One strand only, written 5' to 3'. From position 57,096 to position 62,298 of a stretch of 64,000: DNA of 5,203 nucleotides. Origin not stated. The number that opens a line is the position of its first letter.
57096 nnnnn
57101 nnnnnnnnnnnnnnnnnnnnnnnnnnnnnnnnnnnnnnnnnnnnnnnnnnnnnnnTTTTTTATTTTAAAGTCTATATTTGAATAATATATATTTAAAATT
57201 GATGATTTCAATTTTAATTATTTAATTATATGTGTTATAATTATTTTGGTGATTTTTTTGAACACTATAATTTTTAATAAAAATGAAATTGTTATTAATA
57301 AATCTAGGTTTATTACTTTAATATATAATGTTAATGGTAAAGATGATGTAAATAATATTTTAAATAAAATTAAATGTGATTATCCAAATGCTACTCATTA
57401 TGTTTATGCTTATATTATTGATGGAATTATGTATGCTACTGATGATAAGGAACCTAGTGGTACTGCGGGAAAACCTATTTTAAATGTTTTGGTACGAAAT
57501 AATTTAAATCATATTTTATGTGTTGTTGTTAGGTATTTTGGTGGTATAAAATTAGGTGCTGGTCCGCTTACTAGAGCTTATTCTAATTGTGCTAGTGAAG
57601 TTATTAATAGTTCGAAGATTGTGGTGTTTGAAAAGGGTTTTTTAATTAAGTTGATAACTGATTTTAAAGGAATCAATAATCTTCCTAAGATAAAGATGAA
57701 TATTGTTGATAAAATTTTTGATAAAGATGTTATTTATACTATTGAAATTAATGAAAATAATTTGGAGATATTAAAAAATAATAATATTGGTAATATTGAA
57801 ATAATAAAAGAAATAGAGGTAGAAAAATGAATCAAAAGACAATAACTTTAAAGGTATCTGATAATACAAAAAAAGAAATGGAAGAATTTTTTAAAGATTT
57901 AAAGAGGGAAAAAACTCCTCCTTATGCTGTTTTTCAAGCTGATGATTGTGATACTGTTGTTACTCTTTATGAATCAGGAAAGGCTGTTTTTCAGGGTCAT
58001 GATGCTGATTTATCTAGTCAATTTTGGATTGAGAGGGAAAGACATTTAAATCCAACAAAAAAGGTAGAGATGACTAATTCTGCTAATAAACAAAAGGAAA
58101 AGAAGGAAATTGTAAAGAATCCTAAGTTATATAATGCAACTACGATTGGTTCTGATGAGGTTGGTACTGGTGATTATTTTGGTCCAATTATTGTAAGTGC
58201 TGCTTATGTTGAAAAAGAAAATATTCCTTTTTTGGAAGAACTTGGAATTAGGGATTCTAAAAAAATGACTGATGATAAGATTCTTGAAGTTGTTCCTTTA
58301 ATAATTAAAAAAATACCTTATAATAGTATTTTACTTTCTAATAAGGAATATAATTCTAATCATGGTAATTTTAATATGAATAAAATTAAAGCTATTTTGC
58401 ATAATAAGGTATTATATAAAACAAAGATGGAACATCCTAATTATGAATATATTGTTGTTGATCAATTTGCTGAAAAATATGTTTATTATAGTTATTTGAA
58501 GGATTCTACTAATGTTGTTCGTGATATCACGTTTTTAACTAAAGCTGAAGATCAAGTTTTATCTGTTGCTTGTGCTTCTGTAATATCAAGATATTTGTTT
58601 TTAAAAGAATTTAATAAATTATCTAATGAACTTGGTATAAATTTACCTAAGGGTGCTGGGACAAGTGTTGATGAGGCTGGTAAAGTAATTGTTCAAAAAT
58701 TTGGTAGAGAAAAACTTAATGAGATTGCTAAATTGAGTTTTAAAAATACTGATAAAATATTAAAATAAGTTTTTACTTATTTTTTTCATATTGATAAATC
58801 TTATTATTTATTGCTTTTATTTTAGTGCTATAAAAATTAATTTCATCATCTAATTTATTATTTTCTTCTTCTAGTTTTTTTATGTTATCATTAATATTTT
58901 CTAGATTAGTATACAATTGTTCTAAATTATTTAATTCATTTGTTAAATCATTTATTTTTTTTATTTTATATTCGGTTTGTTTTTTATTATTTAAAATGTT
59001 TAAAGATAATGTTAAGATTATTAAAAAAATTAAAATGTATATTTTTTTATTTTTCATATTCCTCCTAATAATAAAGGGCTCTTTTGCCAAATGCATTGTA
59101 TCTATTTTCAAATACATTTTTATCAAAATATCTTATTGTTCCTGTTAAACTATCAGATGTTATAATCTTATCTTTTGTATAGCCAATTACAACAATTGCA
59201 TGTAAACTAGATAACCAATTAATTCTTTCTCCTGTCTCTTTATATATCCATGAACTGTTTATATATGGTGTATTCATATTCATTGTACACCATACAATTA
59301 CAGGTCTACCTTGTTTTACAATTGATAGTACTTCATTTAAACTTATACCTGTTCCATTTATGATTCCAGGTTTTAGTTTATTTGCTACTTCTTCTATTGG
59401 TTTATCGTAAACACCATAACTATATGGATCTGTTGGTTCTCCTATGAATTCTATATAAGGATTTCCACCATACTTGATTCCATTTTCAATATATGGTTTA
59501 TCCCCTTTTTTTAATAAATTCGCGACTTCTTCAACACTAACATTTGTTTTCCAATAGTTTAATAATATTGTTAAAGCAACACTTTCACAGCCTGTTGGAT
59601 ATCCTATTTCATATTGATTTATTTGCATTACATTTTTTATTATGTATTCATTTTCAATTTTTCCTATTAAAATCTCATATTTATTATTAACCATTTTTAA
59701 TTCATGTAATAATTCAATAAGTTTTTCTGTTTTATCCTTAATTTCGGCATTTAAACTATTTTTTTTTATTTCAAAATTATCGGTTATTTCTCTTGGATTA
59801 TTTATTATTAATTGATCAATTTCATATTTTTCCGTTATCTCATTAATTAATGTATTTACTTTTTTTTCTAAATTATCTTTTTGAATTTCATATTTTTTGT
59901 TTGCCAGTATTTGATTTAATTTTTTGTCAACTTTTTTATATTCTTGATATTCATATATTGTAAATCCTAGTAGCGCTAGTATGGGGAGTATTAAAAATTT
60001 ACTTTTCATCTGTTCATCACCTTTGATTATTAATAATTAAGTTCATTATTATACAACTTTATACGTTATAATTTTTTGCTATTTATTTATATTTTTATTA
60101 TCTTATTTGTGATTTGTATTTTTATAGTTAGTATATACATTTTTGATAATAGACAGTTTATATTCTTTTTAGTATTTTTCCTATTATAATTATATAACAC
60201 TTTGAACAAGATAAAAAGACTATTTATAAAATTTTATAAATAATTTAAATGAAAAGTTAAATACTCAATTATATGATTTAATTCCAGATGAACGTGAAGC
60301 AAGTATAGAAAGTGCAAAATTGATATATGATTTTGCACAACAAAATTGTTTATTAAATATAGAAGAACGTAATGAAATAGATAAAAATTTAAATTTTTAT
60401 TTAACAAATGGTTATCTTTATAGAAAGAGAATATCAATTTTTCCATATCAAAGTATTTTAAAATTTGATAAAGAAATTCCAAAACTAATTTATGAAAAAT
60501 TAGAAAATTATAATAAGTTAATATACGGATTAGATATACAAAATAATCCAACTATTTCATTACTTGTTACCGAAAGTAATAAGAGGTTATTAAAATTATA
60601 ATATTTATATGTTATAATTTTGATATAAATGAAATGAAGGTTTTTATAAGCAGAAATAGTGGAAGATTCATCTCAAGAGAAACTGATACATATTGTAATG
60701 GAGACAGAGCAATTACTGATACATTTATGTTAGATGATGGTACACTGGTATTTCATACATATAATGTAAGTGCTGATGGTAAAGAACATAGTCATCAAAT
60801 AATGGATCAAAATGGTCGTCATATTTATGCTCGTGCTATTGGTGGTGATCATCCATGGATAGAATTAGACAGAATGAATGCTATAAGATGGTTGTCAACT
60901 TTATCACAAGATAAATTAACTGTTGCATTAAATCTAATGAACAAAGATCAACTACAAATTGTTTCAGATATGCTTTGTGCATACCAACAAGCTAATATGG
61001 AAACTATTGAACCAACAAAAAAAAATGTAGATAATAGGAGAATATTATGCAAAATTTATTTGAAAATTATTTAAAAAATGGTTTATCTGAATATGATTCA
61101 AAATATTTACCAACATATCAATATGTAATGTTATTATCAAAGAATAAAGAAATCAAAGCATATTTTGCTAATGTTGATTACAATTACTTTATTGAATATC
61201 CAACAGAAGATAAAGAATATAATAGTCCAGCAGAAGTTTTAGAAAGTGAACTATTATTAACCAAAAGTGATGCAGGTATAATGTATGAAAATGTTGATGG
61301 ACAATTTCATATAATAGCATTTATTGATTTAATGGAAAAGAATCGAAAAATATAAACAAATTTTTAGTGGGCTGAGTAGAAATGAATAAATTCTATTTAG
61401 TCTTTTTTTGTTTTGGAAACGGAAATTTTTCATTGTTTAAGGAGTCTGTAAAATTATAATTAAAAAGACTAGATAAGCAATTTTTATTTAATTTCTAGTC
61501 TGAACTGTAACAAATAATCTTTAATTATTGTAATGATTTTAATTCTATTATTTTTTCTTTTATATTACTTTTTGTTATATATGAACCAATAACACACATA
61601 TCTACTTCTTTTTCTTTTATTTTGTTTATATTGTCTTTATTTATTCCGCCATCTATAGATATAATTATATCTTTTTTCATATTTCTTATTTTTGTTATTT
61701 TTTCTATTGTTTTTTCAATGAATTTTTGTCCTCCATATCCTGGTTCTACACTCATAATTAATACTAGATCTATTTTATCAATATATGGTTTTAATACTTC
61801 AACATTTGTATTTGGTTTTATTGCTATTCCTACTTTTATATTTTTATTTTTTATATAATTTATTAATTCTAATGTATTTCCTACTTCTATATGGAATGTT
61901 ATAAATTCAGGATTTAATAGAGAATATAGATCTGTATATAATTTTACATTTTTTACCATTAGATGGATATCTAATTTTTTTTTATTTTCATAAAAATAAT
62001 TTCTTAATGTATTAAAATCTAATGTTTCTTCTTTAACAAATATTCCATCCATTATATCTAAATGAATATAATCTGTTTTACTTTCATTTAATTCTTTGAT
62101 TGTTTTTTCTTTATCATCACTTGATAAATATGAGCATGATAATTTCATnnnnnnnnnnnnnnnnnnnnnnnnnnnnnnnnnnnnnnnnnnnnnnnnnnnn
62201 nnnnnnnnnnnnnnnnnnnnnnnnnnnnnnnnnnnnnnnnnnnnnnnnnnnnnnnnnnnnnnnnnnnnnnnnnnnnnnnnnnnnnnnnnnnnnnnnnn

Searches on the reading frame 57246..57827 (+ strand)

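Call 51: search_protein_families(library=pfam, proteins=[window:57246-57827:+], max_evalue=0.001)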
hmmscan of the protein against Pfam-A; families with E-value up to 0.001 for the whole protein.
window:57246-57827:+ (194 aa): 1 family
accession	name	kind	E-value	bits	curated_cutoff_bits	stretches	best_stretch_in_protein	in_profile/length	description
PF01205.25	UPF0029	-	1.1e-33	115.9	27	1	19-120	2-107/107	Uncharacterized protein family UPF0029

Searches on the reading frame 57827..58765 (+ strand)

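Call 37: search_protein_families(library=pfam, proteins=[window:57827-58765:+], max_evalue=0.0001)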
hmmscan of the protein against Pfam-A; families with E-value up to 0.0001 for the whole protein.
window:57827-58765:+ (313 aa): 2 families
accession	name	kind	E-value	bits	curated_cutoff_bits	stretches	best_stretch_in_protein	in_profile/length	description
PF01351.25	RNase_HII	-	8.1e-45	153.6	25.8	1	107-308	1-199/199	Ribonuclease HII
PF11858.14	DUF3378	-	1.4e-14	54.4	27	1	7-73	3-69/76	Domain of unknown function (DUF3378)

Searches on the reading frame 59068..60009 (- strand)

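Call 37: search_protein_families(library=pfam, proteins=[window:59068-60009:-], max_evalue=0.0001)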
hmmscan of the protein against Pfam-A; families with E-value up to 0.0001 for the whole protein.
window:59068-60009:- (314 aa): 1 family
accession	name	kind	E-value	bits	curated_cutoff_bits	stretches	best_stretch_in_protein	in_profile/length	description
PF13529.12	Peptidase_C39_2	-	7.6e-24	85.4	24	1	126-287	2-142/143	Peptidase_C39 like family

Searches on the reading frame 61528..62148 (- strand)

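Call 51: search_protein_families(library=pfam, proteins=[window:61528-62148:-], max_evalue=0.001)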
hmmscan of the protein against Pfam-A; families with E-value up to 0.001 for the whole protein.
window:61528-62148:- (207 aa): 2 families
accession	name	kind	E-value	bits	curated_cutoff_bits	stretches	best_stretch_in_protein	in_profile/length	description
PF00834.25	Ribul_P_3_epim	-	1.8e-51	174.8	21.1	1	5-191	4-197/198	Ribulose-phosphate 3 epimerase family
PF01729.25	QRPTase_C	-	2.3e-05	24.7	23.1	1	146-195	112-162/169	Quinolinate phosphoribosyl transferase, C-terminal domain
